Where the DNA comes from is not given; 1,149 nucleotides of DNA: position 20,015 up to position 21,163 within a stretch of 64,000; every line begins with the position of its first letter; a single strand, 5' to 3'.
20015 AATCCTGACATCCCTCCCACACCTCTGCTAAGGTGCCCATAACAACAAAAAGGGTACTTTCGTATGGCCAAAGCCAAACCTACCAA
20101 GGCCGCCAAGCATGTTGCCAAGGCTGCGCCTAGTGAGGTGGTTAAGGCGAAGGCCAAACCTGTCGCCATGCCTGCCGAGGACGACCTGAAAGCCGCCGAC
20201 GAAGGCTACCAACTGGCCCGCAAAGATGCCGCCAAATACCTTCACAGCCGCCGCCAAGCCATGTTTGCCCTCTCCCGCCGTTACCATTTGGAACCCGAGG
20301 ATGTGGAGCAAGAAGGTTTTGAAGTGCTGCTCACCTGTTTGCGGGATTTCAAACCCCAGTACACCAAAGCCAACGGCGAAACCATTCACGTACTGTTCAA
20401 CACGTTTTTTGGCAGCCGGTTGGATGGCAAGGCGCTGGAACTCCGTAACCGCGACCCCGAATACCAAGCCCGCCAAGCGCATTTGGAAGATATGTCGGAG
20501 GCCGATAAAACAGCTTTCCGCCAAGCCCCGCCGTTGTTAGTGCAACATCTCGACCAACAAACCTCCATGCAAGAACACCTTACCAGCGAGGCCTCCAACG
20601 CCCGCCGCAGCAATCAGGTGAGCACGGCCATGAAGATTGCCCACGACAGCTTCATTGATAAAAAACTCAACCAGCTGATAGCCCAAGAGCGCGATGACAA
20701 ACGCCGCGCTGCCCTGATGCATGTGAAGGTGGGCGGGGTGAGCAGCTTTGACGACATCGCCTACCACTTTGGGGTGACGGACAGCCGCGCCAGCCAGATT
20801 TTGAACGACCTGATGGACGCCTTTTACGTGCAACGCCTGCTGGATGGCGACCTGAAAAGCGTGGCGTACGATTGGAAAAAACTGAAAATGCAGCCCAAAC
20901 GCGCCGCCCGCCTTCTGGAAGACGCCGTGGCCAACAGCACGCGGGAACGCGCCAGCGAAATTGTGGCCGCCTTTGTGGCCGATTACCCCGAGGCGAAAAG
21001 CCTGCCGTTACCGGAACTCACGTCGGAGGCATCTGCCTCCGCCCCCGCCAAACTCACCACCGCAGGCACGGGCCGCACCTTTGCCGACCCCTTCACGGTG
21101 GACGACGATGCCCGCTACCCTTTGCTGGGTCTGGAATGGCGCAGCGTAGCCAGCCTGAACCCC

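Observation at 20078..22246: Sigma-70-like / ParB-nuclease-like fusion protein with histone-H1-like tail embedded in the T4SS operon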

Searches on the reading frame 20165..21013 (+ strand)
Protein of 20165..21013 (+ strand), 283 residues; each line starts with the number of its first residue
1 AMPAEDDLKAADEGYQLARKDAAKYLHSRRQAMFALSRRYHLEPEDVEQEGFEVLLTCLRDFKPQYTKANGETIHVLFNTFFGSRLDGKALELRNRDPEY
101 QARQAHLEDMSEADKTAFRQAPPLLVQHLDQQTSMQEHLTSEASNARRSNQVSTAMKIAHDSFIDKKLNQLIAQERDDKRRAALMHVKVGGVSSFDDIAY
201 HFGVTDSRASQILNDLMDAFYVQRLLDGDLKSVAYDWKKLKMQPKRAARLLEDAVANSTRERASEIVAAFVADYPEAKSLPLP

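Call 30: search_solved_structures(query=A2, max_evalue=10, show_alignments=3)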
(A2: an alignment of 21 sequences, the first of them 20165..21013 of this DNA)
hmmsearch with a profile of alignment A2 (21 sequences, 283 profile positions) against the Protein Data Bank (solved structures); distinct sequences matched with E-value up to 10: 0.

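Call 33: predict_structure(alignment_id=A2)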
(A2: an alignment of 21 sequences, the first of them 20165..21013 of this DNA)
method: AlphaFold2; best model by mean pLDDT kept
length: 283 residues; sequences in the alignment: 21
mean_pLDDT: 76.1   pTM: 0.39
mean pLDDT of the five models: 76.1, 74.3, 73.4, 71.9, 71.1
residues with pLDDT >= 90: 42; 70-90: 162; 50-70: 55; < 50: 24
segments of 3 or more residues with pLDDT < 50: 124-132, 142-144, 152-160
pLDDT, mean of each block of 10 residues (from residue 1): 79 92 91 86 88 92 85 86 91 80 69 70 48 51 50 44 72 78 70 61 65 79 82 84 85 85 86 81 68
secondary structure, 60 per line:
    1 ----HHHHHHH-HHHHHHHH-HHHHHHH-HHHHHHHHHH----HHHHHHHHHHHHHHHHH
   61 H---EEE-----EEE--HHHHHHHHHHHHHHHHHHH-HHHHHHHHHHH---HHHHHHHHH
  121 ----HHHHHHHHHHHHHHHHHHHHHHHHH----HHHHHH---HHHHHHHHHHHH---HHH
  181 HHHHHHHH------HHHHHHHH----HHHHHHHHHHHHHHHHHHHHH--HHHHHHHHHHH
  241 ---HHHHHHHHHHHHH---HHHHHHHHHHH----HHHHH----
elements in order: H5-11 H13-20 H22-28 H30-39 H44-61 E65-67 E73-75 H78-96 H98-108 H112-120 H125-149 H154-159 H163-174 H178-188 H195-202 H207-227 H230-240 H244-256 H260-270 H275-279

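Call 49: search_protein_representatives(alignment_id=A2)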
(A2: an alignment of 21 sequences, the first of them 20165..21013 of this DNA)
Query: 21 sequences, 283 profile positions. Proteins with E-value up to 0.001 (for the whole library): 16; up to 1e-10: 15; up to 1e-30: 13. The best 16 are listed.
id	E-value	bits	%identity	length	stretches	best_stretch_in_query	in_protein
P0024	2.0e-136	470.5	-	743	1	5-278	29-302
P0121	3.6e-136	469.7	-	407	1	3-282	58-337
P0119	4.5e-134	462.8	-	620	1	3-281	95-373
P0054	1.2e-133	461.4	-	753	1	3-280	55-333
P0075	6.0e-133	459.1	-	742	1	2-280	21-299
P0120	2.5e-129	447.2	-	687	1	2-280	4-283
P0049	7.4e-129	445.7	-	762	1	5-280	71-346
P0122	3.9e-111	387.6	-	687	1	2-279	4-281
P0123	6.4e-107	373.7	-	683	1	2-279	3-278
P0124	4.6e-69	249.5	-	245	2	4-158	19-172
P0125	8.6e-63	228.9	-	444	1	135-280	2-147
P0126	7.3e-47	176.7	-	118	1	176-282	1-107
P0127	1.7e-34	136.1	-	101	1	4-88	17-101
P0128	3.3e-22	95.8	-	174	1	2-73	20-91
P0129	9.0e-21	91.1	-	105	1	3-70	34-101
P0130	2.7e-04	37.0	-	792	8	176-225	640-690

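Call 90: fold_search(model_id=the predicted structure, library=pdb)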
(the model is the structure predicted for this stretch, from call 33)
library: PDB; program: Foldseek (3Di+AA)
matches with E <= 10: 109; with E <= 0.001: 0
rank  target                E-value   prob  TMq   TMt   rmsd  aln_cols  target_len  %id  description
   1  6omf_F                4.7e-01  0.41  0.21  0.22  19.8       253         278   15  CryoEM structure of SigmaS-transcription initiation complex with activator Crl (released 2019-08-28)
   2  7kra_B                9.8e-01  0.08  0.13  0.13  19.8       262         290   16  Cryo-EM structure of Saccharomyces cerevisiae ER membrane protein complex bound to Fab-DH4 in lipid nanodiscs (released 2020-12-02)
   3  5tw1_F                1.0e+00  0.21  0.22  0.21  18.7       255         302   14  Crystal structure of a Mycobacterium smegmatis transcription initiation complex with RbpA (released 2017-01-18)
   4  6dcf_F                1.1e+00  0.18  0.22  0.21  18.5       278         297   15  Crystal structure of a Mycobacterium smegmatis transcription initiation complex with Rifampicin-resistant RNA polymera (released 2018-09-05)
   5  9fjr_f                1.2e+00  0.18  0.22  0.21  20.1       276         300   17  Cryo-EM structure of Mycobacterium tuberculosis sigma-B RNA polymerase bound to -10 promoter element ssDNA oligo - sig (released 2025-05-07)
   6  5tjg_F                1.3e+00  0.16  0.19  0.16  19.0       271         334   12  Thermus aquaticus delta1.1-sigmaA holoenzyme/downstream-fork promoter complex with an open clamp (released 2017-06-21)
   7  6vvt_F                1.7e+00  0.18  0.21  0.20  17.6       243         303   14  Crystal structure of a Mycobacterium smegmatis transcription initiation complex with Rifampicin-resistant RNA polymera (released 2020-10-21)
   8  9ujk_F                1.7e+00  0.14  0.19  0.17  20.9       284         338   12  CryoEM structure of the T.thermophilus transcription initiation complex in the presence of ATP (released 2025-10-22)
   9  9e86_F                1.8e+00  0.25  0.25  0.23  17.9       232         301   15  De Novo Mycobacterium tuberculosis transcription initiation promoter complex with 5-mer RNA and open Beta' clamp (RNA  (released 2025-10-01)
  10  6cce_F                1.8e+00  0.18  0.22  0.21  18.0       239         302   15  Crystal structure of a Mycobacterium smegmatis RNA polymerase transcription initiation complex with inhibitor Kanglemy (released 2018-08-15)
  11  6ccv_F                1.8e+00  0.15  0.22  0.21  18.5       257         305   15  Crystal structure of a Mycobacterium smegmatis RNA polymerase transcription initiation complex with inhibitor Rifampic (released 2018-08-15)
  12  5mpb_N                1.8e+00  0.12  0.21  0.08  19.1       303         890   12  26S proteasome in presence of AMP-PNP (s3) (released 2017-03-08)
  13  3e4b_B                1.8e+00  0.06  0.13  0.10  18.6       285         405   15  Crystal structure of AlgK from Pseudomonas fluorescens WCS374r (released 2009-08-25)
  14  5vi8_F                1.9e+00  0.15  0.22  0.20  18.7       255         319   14  Structure of a mycobacterium smegmatis transcription initiation complex with an upstream-fork promoter fragment (released 2017-04-26)
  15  9cpc_3E               2.1e+00  0.04  0.11  0.09  36.1       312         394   15  Atomic model of porcine brain ventricles cilia doublet microtubule (48-nm periodicity) (released 2024-10-23)
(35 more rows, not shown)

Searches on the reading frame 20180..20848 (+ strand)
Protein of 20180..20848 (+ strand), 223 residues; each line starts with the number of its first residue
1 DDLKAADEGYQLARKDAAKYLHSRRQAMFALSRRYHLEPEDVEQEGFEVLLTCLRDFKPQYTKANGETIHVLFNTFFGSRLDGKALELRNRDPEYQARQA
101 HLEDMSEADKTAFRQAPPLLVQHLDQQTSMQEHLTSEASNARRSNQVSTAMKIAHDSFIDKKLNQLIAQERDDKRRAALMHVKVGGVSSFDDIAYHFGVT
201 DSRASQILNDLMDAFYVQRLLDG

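Call 52: search_solved_structures(query=window:20180-20848:+, max_evalue=10, show_alignments=5)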
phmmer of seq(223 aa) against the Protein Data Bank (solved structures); distinct sequences matched with E-value up to 10: 1.
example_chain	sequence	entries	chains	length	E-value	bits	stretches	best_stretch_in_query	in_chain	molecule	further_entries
9ijj_AA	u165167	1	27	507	1.7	11.8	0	24-68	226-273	Sperm-associated antigen 6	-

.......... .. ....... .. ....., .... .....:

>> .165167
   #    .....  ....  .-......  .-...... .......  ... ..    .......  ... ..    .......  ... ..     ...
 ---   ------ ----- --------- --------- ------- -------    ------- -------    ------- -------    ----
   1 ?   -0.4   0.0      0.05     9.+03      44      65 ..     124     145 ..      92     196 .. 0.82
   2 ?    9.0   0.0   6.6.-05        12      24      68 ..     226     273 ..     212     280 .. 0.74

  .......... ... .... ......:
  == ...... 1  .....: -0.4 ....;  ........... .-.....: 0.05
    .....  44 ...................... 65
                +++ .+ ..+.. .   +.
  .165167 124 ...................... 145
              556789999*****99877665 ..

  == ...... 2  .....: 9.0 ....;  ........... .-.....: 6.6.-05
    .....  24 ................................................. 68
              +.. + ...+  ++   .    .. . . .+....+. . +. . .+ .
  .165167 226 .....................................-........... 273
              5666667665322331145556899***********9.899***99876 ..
